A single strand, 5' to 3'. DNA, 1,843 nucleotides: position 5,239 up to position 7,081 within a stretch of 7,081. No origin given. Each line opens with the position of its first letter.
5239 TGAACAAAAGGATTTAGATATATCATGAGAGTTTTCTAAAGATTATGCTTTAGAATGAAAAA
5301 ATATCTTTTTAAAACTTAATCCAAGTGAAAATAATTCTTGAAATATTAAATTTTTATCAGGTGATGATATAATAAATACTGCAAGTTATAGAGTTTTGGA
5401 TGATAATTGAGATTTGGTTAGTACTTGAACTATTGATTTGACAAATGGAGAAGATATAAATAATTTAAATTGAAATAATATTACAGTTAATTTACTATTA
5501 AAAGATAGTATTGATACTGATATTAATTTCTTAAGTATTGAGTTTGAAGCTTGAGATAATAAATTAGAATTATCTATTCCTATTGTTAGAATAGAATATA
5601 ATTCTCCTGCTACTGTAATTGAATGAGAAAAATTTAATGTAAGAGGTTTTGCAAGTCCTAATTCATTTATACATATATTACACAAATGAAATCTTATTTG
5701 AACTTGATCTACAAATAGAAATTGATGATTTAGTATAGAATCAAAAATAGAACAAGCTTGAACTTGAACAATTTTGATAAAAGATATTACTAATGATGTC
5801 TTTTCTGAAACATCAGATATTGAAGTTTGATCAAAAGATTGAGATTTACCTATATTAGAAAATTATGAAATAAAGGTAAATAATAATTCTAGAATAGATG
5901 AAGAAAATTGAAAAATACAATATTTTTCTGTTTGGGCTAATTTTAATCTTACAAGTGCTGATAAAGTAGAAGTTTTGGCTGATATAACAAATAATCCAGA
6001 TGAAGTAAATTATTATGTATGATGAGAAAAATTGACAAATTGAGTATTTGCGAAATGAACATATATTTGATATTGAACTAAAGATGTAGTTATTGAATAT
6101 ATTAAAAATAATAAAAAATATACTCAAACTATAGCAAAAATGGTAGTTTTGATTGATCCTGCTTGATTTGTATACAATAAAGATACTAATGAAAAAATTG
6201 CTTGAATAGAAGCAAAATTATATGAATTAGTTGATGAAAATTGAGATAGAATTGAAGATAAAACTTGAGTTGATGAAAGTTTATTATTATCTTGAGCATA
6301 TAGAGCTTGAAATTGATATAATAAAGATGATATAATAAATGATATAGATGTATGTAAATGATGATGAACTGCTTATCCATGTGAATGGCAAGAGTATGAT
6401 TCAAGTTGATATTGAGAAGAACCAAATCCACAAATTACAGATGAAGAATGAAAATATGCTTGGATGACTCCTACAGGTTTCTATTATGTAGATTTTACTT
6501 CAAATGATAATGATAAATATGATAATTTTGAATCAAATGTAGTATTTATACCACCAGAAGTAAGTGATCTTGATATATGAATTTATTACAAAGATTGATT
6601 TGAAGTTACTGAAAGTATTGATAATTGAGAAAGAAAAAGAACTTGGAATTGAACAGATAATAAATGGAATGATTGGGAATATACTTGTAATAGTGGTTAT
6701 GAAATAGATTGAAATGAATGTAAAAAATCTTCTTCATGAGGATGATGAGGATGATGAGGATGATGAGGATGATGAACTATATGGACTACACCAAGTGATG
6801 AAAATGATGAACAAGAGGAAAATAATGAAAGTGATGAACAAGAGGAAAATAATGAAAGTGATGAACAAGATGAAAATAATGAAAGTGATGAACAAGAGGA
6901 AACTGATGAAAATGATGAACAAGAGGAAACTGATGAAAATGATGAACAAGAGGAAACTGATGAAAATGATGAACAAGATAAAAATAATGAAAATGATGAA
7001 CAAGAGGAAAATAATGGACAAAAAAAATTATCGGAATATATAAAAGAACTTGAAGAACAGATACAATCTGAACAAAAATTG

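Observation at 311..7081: Giant secreted modular protein (over 2,257 aa, truncated): candidate cell-surface or host-attachment adhesin of a code-25 bacterium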

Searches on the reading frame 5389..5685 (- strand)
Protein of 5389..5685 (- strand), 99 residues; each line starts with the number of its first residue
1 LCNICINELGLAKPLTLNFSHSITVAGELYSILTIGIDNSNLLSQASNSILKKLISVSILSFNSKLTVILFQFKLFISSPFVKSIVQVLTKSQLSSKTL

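Call 53: find_encoding_contigs(protein=window:5389-5685:-, flank=10000)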
Protein seq(99 aa) (99 aa): no gene with exactly this product is on record in the collection.

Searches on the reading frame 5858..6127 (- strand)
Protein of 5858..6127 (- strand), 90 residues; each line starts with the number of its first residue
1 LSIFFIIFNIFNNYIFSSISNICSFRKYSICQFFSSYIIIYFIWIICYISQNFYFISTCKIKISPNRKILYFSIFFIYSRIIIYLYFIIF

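Call 56: find_encoding_contigs(protein=window:5858-6127:-, flank=10000)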
Protein seq(90 aa) (90 aa): no gene with exactly this product is on record in the collection.

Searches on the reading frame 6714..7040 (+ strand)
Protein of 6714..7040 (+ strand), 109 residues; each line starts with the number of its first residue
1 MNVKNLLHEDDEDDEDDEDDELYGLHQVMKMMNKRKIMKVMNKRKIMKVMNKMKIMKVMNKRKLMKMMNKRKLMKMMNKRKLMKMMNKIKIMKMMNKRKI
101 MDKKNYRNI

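Call 52: find_encoding_contigs(protein=window:6714-7040:+, flank=10000)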
Protein seq(109 aa) (109 aa): no gene with exactly this product is on record in the collection.
